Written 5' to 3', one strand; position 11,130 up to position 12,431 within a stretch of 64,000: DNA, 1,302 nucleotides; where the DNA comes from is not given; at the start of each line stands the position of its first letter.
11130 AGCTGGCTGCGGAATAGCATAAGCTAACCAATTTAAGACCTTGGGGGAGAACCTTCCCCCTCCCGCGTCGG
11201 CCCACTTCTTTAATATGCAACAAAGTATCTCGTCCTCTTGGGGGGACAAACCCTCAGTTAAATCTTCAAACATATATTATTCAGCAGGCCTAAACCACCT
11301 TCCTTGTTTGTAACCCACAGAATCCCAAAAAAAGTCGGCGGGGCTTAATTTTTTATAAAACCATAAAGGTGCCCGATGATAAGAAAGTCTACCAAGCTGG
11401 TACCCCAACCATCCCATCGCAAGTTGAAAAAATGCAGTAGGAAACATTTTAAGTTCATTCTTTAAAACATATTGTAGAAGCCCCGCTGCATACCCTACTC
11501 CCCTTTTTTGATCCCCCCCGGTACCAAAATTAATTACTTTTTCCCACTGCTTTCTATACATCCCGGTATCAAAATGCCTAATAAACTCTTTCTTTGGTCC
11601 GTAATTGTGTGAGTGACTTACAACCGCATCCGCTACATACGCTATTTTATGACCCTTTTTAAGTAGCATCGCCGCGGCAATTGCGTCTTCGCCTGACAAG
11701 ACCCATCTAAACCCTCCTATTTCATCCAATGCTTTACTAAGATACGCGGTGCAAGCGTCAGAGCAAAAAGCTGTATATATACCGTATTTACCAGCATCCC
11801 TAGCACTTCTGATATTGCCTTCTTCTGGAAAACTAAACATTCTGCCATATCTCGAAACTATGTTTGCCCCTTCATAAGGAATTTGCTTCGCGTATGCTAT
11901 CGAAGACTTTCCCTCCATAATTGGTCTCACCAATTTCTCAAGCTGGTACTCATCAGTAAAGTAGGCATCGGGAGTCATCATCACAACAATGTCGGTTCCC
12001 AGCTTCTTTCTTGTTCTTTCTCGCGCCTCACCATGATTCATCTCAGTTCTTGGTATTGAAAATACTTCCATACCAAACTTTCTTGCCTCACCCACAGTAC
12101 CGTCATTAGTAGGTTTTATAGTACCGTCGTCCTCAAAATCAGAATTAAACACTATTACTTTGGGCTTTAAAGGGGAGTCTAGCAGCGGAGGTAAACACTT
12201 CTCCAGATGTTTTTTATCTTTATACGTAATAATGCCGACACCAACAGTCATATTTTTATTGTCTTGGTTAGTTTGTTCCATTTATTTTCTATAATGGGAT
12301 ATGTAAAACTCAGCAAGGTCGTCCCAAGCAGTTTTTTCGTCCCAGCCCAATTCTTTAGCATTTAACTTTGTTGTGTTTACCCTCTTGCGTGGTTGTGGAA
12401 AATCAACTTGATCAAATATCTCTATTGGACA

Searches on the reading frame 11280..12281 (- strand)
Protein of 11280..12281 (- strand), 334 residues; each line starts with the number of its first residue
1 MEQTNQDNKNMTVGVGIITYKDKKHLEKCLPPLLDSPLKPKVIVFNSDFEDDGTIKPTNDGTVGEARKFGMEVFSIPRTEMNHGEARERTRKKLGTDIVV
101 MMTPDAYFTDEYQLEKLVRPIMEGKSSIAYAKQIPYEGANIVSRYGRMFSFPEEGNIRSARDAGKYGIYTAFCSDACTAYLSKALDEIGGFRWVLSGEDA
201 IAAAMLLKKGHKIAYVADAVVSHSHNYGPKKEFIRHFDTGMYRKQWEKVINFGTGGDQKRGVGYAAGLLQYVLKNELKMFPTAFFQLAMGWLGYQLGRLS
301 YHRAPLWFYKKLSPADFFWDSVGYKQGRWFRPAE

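Call 9: search_protein_families(library=pfam, proteins=[window:11280-12281:-], max_evalue=0.001)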
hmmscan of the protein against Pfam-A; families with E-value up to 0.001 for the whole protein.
window:11280-12281:- (334 aa): 2 families
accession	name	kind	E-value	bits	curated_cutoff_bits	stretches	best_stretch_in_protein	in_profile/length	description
PF00535.33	Glycos_transf_2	-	4e-08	33.8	23.3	1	15-189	2-168/168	Glycosyl transferase family 2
PF13641.12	Glyco_tranf_2_3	-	6.1e-07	30.1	27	1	14-231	4-219/230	Glycosyltransferase like family 2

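Call 41: search_protein_families(library=ncbifam, proteins=[window:11280-12281:-], max_evalue=0.01)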
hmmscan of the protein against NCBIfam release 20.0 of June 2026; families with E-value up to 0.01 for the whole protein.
window:11280-12281:- (334 aa): 1 family
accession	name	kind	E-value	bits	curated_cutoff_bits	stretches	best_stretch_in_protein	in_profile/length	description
TIGR03965.1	mycofact_glyco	equivalog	2.7e-05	23.2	280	1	10-226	73-283/467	mycofactocin biosynthesis glycosyltransferase MftF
